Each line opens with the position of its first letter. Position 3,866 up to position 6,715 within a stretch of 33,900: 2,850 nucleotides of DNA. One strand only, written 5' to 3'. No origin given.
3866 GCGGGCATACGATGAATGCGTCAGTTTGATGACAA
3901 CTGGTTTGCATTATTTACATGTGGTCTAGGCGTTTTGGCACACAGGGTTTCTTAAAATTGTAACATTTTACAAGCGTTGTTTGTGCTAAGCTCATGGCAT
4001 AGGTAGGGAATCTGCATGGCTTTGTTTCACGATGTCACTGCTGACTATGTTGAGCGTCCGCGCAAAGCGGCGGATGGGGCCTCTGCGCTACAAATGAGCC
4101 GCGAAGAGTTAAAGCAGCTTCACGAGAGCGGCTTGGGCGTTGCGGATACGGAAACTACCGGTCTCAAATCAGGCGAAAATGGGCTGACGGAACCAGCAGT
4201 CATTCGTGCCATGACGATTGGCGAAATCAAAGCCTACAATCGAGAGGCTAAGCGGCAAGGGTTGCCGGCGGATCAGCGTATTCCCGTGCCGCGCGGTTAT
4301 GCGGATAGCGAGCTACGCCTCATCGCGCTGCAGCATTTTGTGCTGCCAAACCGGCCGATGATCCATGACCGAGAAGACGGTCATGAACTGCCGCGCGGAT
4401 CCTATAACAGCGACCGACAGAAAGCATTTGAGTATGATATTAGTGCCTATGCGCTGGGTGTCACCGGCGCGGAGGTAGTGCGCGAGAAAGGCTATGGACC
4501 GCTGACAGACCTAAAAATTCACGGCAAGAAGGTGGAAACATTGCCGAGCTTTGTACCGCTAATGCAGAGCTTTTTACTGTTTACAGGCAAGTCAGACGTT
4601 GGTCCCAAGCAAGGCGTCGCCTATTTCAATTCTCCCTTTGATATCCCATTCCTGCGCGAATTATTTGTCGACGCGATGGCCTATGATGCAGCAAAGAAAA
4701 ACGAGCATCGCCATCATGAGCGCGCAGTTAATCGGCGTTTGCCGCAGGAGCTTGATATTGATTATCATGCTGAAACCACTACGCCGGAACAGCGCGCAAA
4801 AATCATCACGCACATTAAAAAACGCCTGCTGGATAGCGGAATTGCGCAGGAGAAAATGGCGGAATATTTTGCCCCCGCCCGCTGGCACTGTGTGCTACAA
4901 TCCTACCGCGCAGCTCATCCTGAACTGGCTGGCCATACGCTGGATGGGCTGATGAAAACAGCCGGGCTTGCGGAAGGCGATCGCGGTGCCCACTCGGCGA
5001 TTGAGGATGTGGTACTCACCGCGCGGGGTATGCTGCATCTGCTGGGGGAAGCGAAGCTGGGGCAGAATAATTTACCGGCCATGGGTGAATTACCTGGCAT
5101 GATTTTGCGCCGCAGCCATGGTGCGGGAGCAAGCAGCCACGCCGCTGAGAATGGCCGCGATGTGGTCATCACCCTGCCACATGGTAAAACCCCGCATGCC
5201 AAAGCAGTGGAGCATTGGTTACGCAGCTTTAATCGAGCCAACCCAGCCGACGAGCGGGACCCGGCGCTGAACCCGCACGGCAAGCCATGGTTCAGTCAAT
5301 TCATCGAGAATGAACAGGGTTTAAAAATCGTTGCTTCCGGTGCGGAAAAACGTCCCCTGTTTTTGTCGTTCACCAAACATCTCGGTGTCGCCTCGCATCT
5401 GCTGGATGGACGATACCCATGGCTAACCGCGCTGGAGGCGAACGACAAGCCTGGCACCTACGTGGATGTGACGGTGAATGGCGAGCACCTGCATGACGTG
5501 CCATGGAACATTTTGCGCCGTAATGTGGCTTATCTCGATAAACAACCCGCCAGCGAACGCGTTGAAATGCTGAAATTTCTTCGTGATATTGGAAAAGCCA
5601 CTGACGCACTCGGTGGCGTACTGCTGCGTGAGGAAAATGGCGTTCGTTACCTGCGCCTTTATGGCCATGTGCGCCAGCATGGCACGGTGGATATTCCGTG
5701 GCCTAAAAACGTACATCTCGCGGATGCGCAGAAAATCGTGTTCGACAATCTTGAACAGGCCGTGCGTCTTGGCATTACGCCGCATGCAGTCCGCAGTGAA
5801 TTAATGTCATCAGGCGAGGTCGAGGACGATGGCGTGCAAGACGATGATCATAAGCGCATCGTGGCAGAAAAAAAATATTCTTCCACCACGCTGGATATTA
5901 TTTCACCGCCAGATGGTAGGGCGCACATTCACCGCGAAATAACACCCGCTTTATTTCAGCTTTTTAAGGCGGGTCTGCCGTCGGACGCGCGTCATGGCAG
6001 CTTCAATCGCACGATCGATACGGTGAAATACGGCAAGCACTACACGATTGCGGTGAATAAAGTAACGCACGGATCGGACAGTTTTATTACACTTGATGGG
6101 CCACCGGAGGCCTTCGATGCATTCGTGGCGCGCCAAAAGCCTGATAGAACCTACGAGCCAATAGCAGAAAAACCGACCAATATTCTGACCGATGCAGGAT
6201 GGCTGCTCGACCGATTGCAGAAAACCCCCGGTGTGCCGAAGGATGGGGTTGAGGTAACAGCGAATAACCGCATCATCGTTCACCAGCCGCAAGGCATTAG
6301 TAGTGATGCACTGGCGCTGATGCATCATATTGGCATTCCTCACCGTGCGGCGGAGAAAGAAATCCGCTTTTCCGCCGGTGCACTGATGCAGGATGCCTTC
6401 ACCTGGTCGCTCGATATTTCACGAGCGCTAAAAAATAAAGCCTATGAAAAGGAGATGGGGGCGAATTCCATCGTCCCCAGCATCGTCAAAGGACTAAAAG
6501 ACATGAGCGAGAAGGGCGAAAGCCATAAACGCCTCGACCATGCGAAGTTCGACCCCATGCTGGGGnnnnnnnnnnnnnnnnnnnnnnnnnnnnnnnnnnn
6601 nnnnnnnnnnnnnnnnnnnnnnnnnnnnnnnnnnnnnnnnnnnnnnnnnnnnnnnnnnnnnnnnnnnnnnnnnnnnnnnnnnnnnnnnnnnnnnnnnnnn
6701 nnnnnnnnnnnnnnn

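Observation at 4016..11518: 2500-aa ORF: expanded DEDDh exonuclease head, about 1300 aa of unassignable helical sequence, and an apparently split PIN-like module, with no NTPase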

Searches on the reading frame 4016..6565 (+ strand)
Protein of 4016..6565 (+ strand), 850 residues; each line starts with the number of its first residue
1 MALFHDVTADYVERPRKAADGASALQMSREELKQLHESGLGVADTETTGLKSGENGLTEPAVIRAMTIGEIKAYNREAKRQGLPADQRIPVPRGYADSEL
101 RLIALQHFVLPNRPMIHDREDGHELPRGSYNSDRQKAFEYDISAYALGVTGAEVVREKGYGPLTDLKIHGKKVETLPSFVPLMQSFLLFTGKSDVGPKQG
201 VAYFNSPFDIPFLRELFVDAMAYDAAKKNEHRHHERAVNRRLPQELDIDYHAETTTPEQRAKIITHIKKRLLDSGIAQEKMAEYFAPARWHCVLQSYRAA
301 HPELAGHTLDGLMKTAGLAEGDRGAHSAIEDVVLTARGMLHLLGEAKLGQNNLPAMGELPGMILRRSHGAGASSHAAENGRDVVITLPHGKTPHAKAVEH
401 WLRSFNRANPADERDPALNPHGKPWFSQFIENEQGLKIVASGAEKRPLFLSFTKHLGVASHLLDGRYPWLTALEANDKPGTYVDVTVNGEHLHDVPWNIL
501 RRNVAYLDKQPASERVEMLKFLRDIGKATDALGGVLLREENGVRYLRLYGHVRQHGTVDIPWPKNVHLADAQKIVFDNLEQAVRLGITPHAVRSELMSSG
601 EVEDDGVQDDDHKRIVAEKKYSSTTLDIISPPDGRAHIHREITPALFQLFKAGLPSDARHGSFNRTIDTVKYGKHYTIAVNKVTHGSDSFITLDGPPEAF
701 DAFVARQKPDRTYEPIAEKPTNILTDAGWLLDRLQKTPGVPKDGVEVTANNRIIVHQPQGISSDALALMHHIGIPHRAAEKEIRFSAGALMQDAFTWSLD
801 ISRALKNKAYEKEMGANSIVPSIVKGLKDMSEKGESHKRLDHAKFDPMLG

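Call 64: predict_structure(alignment_id=A5)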
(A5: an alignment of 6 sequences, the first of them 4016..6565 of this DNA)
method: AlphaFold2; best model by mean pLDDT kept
length: 850 residues; sequences in the alignment: 6
mean_pLDDT: 59.3   pTM: 0.51
mean pLDDT of the five models: 59.3, 55.8, 55.1, 54.9, 50.5
residues with pLDDT >= 90: 39; 70-90: 313; 50-70: 145; < 50: 353
segments of 3 or more residues with pLDDT < 50: 1-25, 38-66, 99-290, 305-307, 318-333, 415-422, 444-447, 552-554, 587-620, 814-850
pLDDT, mean of each block of 10 residues (from residue 1): 26 35 50 49 27 27 47 73 58 58 32 25 26 26 32 39 38 31 33 29 27 39 39 33 42 42 44 31 32 62 53 54 35 57 68 69 84 74 83 89 79 48 67 86 54 78 84 75 86 85 86 89 82 76 78 63 86 85 58 33 27 34 74 80 86 83 81 89 77 88 88 88 80 81 81 83 76 75 86 73 58 47 39 35 34
secondary structure, 60 per line:
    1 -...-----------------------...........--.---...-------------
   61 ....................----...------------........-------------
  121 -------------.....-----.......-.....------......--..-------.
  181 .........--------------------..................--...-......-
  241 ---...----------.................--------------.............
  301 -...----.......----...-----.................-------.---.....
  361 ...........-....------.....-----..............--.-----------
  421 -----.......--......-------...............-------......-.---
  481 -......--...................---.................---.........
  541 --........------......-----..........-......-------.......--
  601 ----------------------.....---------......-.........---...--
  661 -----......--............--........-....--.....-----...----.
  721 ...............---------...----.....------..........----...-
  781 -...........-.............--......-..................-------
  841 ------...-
elements in order (helices of 4 or more, strands of 3 or more residues): H29-38 E61-67 H68-80 E100-107 H134-138 H144-150 E152-156 E163-168 H180-189 H210-227 H234-239 H257-273 H288-300 H309-315 H328-344 H356-371 E373-376 E383-387 H393-406 E426-432 E435-440 H448-462 E470-475 E482-487 E490-496 H497-508 H512-528 E532-540 E543-550 E557-562 H568-577 H579-584 H592-598 E623-627 E637-642 H644-652 E666-671 E674-685 E688-695 H697-700 E703-707 E713-715 H720-735 E745-747 E752-756 H763-772 E777-779 E782-786 H787-792 H794-806 H809-814 H816-833

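Call 68: fold_search(model_id=the predicted structure, library=pdb)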
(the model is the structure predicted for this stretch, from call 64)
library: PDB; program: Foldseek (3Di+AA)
matches with E <= 10: 386; with E <= 0.001: 0
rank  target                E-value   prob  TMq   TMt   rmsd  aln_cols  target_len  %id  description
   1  5csa_A                8.7e-02  0.08  0.07  0.07  20.8       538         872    9  Crystal structure of domains BT-BCCP-AC1-AC5 of yeast acetyl-CoA carboxylase (released 2015-10-28)
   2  5cs4_A                2.0e-01  0.05  0.07  0.11  22.0       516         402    9  Crystal structure of domains AC3-AC5 of yeast acetyl-CoA carboxylase (released 2015-10-28)
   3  7y1c_A                2.5e-01  0.06  0.05  0.07  30.8       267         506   11  CryoEM structure of Klebsiella phage Kp9 tail complex applied with C6 symmetry (released 2023-06-14)
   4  5csa_B                2.5e-01  0.06  0.09  0.09  22.1       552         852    9  Crystal structure of domains BT-BCCP-AC1-AC5 of yeast acetyl-CoA carboxylase (released 2015-10-28)
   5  5trc_A                3.5e-01  0.04  0.07  0.11  23.2       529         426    8  Crystal structure of phosphorylated AC3-AC5 domains of yeast acetyl-CoA carboxylase (released 2016-12-07)
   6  5cs4_B                4.4e-01  0.13  0.08  0.15  14.0       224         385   13  Crystal structure of domains AC3-AC5 of yeast acetyl-CoA carboxylase (released 2015-10-28)
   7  4wo8                  4.8e-01  0.03  0.08  0.09  22.1       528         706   10  The substrate-free duplicated taurocyamine kinase from Schistosoma mansoni (released 2015-04-15)
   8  8vb4_A                5.5e-01  0.03  0.04  0.06  28.2       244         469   13  C12 portal and adaptor complex of the mature bacteriophage PhiM1 particle (released 2024-10-23)
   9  3roi_B                5.8e-01  0.06  0.09  0.14  21.4       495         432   12  2.20 Angstrom resolution structure of 3-phosphoshikimate 1-carboxyvinyltransferase (AroA) from Coxiella burnetii (released 2011-05-18)
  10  8y9c_B                6.1e-01  0.03  0.06  0.04  26.4       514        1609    8  De novo design mini-binder in complex with TcdB4 (released 2024-08-28)
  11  4woe_B                7.0e-01  0.03  0.07  0.08  21.1       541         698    9  The duplicated taurocyamine kinase from Schistosoma mansoni with bound transition state analog (TSA) components (released 2015-04-15)
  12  8r7g_C                7.4e-01  0.41  0.05  0.14   6.6        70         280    7  Crystal structure of the kinase domain of ACVR1 (ALK2) with M4K2234 (released 2024-04-03)
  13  9xps_1                7.4e-01  0.08  0.06  0.17  17.8       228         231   10  The neck structure of the Phage Phikz (released 2026-02-11)
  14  3tzm                  7.7e-01  0.54  0.06  0.15   6.6        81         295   11  TGF-beta Receptor type 1 in complex with SB431542 (released 2012-05-23)
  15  1s06_B                7.7e-01  0.23  0.07  0.13  12.8       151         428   14  Crystal Structure of the R253K Mutant of 7,8-Diaminopelargonic Acid Synthase (released 2004-03-23)
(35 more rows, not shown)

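Call 90: fold_search(model_id=the predicted structure, library=viral)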
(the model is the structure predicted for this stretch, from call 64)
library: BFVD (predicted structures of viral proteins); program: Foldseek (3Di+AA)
matches with E <= 10: 253; with E <= 0.001: 0
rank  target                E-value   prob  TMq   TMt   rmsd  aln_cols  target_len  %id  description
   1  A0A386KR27            8.4e-02  0.08  0.06  0.09  26.1       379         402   15  Uncharacterized protein [Caulobacter phage Kronos]
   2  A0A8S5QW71            2.0e-01  0.12  0.04  0.07  33.9       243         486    9  Uncharacterized protein [Siphoviridae sp. ctzSN25]
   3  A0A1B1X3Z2            2.8e-01  0.08  0.05  0.10  18.1       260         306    8  Alphavirus-like MT domain-containing protein (Fragment) [Brejeira virus]
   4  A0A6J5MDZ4            3.7e-01  0.02  0.06  0.05  31.7       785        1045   10  NAT_SF domain containing protein [uncultured Caudovirales phage]
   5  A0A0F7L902            6.8e-01  0.16  0.05  0.10  11.5       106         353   13  Uncharacterized protein [uncultured marine virus]
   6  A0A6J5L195            7.1e-01  0.54  0.09  0.44   7.9       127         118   15  Uncharacterized protein [uncultured Caudovirales phage]
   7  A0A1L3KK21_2          7.1e-01  0.06  0.07  0.06  16.0       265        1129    8  (no name in the UniProt tables at hand)
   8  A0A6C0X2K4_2          8.2e-01  0.03  0.05  0.05  31.1       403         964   13  RNA-directed RNA polymerase [Apple virus B]
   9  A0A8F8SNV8            8.6e-01  0.11  0.07  0.17  22.0       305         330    8  (no name in the UniProt tables at hand)
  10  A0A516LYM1            8.6e-01  0.02  0.08  0.08  32.1       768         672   12  (no name in the UniProt tables at hand)
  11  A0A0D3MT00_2          9.0e-01  0.02  0.05  0.04  33.9       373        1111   14  Tail tape measure protein [Lactococcus phage WRP3]
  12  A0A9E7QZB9            1.0e+00  0.06  0.04  0.07  16.9       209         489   10  Fiber [Siadenovirus sp.]
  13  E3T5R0                1.1e+00  0.05  0.06  0.11  21.5       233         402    9  non-specific serine/threonine protein kinase [Cafeteria roenbergensis virus (strain BV-PW1)]
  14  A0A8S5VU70            1.1e+00  0.02  0.08  0.10  26.4       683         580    7  Uncharacterized protein [Ackermannviridae sp.]
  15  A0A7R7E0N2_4          1.1e+00  0.02  0.04  0.03  24.7       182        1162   13  (no name in the UniProt tables at hand)
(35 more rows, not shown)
